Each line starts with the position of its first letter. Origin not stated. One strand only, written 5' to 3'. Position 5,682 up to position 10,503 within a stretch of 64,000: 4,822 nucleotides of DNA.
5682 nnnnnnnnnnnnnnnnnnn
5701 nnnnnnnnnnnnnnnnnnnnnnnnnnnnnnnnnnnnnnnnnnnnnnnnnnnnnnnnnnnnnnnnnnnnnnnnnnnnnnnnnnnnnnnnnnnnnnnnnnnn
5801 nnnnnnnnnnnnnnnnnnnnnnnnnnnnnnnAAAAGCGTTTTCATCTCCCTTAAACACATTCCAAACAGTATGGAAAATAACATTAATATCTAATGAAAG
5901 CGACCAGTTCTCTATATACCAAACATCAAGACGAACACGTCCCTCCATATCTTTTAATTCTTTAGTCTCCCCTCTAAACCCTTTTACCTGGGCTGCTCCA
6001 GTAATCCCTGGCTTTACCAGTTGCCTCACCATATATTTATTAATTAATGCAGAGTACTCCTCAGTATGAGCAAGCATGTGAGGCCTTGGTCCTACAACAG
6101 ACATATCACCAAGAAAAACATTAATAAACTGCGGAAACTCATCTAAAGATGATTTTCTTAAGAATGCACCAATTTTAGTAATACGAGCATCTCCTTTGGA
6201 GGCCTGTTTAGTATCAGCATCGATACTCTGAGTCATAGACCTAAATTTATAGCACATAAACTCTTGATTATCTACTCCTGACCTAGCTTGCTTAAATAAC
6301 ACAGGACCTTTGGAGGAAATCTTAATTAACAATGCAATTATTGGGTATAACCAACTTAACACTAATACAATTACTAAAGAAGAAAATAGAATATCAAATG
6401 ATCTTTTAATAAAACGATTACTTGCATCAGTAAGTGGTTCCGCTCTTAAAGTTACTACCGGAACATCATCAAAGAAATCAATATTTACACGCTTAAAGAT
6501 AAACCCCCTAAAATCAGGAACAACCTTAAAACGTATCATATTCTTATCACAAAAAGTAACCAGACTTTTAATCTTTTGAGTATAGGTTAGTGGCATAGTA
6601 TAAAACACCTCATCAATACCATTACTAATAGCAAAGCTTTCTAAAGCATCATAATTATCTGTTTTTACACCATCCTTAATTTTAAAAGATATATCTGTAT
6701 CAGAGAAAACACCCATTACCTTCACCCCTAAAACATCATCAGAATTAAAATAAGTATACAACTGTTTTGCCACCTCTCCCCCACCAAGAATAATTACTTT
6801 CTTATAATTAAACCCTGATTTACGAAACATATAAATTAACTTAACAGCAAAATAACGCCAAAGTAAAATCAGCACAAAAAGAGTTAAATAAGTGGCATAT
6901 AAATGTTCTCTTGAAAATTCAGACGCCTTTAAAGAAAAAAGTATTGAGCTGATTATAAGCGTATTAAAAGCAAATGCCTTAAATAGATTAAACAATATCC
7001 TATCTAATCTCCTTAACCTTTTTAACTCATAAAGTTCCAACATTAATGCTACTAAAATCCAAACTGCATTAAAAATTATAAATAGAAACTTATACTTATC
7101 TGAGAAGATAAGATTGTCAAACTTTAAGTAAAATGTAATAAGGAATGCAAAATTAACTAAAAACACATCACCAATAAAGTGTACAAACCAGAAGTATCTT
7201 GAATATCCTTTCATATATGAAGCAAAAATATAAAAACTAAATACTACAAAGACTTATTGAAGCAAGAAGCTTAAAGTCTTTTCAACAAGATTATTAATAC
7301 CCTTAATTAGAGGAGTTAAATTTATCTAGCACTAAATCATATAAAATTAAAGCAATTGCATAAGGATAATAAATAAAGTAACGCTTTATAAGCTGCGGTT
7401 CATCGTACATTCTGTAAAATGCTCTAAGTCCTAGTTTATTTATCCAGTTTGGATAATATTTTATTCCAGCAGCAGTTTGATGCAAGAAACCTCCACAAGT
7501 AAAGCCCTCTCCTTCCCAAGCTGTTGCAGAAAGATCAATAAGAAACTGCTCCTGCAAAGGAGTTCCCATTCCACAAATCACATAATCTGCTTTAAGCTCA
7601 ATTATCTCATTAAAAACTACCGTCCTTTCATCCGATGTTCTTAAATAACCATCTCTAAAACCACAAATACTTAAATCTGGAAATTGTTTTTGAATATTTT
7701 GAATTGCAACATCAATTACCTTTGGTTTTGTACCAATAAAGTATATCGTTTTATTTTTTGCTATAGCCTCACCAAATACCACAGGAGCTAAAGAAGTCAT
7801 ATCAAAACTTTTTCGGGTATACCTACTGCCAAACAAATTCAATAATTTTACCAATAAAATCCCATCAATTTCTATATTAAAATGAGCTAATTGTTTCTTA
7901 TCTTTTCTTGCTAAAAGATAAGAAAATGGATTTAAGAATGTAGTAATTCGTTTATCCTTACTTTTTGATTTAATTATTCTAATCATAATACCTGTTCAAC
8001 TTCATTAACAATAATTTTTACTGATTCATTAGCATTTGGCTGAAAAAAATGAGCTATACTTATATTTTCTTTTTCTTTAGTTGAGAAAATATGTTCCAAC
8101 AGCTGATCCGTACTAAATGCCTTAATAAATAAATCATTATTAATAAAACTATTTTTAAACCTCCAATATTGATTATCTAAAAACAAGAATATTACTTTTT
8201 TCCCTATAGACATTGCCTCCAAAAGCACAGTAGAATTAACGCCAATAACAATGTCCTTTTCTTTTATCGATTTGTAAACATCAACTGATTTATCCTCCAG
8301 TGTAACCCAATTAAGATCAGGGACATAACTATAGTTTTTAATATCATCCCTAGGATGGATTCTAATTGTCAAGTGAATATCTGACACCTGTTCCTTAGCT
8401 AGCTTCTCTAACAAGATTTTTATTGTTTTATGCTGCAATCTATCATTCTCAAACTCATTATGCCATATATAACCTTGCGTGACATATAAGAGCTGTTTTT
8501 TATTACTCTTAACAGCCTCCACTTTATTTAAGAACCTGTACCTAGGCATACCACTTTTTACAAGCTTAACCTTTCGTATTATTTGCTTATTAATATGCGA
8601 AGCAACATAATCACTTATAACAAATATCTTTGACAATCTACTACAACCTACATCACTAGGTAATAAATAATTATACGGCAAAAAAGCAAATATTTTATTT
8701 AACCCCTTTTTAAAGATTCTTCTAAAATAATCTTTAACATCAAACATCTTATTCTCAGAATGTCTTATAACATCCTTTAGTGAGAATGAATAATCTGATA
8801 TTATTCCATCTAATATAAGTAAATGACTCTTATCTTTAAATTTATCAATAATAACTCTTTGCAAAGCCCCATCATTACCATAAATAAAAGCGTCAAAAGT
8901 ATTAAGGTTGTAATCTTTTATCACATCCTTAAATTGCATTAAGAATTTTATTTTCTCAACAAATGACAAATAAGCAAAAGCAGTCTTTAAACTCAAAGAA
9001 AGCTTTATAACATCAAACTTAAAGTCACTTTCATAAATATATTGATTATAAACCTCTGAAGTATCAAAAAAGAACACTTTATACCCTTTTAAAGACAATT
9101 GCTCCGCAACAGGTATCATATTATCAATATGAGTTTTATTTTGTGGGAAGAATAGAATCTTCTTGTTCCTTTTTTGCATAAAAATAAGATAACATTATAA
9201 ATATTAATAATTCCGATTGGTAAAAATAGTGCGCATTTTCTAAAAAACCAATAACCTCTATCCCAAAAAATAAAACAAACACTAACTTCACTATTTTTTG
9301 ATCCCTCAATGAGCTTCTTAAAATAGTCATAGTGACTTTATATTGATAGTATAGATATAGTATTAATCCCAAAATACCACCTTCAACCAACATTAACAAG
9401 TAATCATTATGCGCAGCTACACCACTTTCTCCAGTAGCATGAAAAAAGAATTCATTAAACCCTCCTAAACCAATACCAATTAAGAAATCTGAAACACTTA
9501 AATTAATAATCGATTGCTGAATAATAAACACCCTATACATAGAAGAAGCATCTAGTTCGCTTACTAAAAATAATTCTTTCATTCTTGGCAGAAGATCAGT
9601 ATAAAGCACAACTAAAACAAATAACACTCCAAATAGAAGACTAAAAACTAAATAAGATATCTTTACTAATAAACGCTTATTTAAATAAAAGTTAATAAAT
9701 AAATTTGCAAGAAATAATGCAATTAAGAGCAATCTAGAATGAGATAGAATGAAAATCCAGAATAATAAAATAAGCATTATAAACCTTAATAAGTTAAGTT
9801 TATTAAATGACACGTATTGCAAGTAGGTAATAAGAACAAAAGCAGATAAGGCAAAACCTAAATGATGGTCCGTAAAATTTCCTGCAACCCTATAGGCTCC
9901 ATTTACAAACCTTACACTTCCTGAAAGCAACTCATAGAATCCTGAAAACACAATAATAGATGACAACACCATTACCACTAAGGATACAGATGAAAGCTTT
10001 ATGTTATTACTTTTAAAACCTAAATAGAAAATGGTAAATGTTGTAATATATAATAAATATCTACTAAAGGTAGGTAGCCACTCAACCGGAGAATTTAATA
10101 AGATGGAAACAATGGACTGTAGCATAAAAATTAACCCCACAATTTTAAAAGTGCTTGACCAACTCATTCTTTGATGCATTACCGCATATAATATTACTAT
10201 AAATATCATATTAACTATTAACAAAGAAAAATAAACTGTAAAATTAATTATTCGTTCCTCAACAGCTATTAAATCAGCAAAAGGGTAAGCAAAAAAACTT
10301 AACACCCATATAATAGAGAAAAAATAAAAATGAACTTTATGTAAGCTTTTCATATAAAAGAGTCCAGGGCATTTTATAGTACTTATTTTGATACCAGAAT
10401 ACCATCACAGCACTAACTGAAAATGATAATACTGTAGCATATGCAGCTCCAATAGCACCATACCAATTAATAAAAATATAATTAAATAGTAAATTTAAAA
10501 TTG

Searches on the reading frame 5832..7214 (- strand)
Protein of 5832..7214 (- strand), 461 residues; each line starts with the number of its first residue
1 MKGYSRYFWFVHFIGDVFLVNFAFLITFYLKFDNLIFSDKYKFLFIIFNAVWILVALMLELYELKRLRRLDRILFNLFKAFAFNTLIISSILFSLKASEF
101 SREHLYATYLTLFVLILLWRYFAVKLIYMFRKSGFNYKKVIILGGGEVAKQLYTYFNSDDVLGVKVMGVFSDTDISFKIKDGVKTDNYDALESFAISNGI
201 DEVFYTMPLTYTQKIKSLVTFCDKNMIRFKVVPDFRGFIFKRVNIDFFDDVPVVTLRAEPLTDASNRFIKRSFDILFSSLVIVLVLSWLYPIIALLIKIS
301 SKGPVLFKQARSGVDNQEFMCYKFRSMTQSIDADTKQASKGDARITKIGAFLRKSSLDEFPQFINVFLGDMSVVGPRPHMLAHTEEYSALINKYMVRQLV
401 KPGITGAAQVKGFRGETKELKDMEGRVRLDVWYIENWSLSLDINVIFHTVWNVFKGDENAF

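Call 18: search_protein_families(library=ncbifam, proteins=[window:5832-7214:-], max_evalue=0.00001)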
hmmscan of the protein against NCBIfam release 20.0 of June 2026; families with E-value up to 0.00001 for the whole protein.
window:5832-7214:- (461 aa): 10 families
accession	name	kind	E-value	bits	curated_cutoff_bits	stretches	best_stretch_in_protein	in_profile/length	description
TIGR03023.1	WcaJ_sugtrans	equivalog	7.5e-141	470.5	410.75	1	15-461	2-453/453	undecaprenyl-phosphate glucose phosphotransferase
TIGR03025.1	EPS_sugtrans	subfamily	1.9e-126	422.9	295.55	1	15-457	2-442/445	exopolysaccharide biosynthesis polyprenyl glycosylphosphotransferase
NF007518.0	PRK10124.1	equivalog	1.1e-92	311.2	684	1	16-454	25-458/464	undecaprenyl-phosphate glucose phosphotransferase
TIGR03022.1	WbaP_sugtrans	subfamily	3.4e-77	260.6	403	1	13-456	2-452/456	undecaprenyl-phosphate galactose phosphotransferase WbaP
TIGR03013.1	EpsB_2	subfamily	2.5e-66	224.6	393.35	1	16-453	3-436/443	TIGR03013 family XrtA/PEP-CTERM system glycosyltransferase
NF050817.1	PolSacchBiosHfsE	equivalog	3.8e-57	194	750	1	44-459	49-464/467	polysaccharide biosynthesis protein HfsE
NF052601.1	undeca_RfbP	equivalog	1.1e-48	165.6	330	1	262-453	37-235/244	undecaprenyl-phosphate galactose phosphotransferase family protein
NF011751.0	PRK15204.1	equivalog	8.4e-46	156.5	907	1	81-457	89-473/476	undecaprenyl-phosphate galactose phosphotransferase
NF041877.1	EPS_EpsZ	equivalog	2.9e-42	144.9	800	1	13-457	12-456/459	exopolysaccharide biosynthesis polyisoprenyl-phosphate hexose-1-phosphate transferase EpsZ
NF045514.1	glycotran_HepC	equivalog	1.6e-17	63.6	140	1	265-383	112-216/220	heterocyst development glycosyltransferase HepC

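Call 27: find_encoding_contigs(protein=window:5832-7214:-, flank=10000, max_places=4)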
Protein window:5832-7214:- (461 aa): no gene with exactly this product is on record in the collection.

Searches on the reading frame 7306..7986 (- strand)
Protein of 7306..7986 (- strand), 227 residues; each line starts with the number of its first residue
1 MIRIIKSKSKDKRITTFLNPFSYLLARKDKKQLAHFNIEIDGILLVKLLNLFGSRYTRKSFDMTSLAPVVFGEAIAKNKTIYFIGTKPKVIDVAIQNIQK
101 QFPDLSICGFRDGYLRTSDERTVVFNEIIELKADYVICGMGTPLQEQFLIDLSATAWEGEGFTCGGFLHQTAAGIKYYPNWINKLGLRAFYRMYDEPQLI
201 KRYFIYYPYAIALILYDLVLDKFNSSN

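Call 18: search_protein_families(library=ncbifam, proteins=[window:7306-7986:-], max_evalue=0.00001)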
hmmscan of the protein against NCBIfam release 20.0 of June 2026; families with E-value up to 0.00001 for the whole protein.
window:7306-7986:- (227 aa): 4 families
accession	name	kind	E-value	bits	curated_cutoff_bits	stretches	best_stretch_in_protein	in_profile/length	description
TIGR00696.1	wecG_tagA_cpsF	superfamily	1.7e-20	73.5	69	1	40-204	11-173/178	WecB/TagA/CpsF family glycosyltransferase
NF041710.1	UDPacetylman_taseTarA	equivalog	8.1e-14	51.7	350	1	75-202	105-229/247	N-acetylglucosaminyldiphosphoundecaprenol N-acetyl-beta-D-mannosaminyltransferase TarA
NF002980.1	PRK03692.1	equivalog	1.1e-12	47.9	323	1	76-205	100-227/240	lipopolysaccharide N-acetylmannosaminouronosyltransferase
NF041872.1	EPS_EpsA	equivalog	3e-07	30.1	500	1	77-215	114-254/265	exopolysaccharide biosynthesis glycosyltransferase EpsA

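Call 30: find_encoding_contigs(protein=window:7306-7986:-, flank=10000, max_places=3)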
Protein window:7306-7986:- (227 aa): no gene with exactly this product is on record in the collection.

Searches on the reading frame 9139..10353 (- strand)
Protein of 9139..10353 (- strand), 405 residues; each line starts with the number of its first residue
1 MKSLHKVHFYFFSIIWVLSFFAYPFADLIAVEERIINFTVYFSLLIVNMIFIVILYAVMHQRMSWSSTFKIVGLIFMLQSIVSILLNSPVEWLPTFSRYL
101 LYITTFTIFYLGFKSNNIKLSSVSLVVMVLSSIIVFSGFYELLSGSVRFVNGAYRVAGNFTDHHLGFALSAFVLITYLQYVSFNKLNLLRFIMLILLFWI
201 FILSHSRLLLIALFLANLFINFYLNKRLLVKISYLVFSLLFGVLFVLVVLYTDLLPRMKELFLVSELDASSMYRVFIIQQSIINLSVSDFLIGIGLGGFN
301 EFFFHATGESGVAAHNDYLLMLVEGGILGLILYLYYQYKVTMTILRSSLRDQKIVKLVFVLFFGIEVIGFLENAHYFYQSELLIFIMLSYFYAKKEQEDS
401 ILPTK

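Call 80: search_protein_families(library=pfam, proteins=[window:9139-10353:-], max_evalue=0.0001)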
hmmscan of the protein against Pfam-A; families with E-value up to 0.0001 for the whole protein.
window:9139-10353:- (405 aa): 1 family
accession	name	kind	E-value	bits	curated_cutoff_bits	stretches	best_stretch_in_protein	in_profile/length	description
PF04932.20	Wzy_C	-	2.4e-14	53.8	31.7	1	193-334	2-149/149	O-Antigen ligase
